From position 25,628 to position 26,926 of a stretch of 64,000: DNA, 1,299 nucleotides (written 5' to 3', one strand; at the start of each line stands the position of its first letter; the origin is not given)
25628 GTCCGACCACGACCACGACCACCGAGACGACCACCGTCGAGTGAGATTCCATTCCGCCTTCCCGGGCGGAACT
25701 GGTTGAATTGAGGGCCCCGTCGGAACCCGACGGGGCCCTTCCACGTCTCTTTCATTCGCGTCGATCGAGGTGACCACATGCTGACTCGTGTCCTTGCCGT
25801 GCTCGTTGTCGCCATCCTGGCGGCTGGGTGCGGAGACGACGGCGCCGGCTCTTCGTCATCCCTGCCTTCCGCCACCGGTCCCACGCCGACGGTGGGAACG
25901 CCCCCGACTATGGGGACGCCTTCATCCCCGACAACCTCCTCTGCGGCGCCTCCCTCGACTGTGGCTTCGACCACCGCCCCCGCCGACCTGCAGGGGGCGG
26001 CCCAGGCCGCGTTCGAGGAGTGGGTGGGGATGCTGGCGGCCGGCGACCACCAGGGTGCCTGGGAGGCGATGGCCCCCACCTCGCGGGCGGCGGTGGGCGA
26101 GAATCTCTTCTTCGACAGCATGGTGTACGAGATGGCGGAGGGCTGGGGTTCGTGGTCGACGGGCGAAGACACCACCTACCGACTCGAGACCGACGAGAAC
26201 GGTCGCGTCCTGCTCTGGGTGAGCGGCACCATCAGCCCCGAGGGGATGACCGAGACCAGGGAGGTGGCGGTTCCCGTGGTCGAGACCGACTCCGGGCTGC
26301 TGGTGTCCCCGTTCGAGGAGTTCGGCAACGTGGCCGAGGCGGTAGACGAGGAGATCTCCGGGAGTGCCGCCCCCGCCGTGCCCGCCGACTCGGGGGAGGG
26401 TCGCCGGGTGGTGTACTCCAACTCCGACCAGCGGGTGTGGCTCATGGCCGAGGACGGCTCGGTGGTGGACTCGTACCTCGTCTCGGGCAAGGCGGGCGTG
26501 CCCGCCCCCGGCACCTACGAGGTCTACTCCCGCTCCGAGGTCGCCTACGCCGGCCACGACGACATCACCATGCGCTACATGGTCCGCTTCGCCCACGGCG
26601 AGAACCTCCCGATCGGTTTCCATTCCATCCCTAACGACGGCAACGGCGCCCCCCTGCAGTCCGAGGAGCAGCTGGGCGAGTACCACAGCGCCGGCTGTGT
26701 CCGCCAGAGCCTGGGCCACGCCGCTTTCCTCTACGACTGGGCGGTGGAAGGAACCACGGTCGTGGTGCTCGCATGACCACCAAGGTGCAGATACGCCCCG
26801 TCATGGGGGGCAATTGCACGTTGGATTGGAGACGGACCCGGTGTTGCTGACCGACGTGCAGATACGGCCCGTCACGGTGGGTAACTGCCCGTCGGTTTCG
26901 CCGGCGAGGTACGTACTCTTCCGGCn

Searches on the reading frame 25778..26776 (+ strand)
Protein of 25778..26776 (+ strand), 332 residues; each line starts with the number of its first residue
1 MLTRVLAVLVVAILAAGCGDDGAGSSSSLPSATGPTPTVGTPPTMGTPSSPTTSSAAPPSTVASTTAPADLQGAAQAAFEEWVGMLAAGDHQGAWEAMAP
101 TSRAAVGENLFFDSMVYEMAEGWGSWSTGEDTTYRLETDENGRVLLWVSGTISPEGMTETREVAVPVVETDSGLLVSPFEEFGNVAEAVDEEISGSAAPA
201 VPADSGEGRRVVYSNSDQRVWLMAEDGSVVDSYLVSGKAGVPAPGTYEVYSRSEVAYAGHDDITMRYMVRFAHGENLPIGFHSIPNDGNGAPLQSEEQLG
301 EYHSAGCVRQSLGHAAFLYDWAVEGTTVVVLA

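Call 8: search_protein_families(library=pfam, proteins=[window:25778-26776:+])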
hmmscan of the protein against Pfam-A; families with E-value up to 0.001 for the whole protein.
window:25778-26776:+ (332 aa): 1 family
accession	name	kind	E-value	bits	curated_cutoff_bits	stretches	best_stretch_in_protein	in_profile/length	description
PF03734.19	YkuD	-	4.3e-11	44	23.4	1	209-330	2-146/146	L,D-transpeptidase catalytic domain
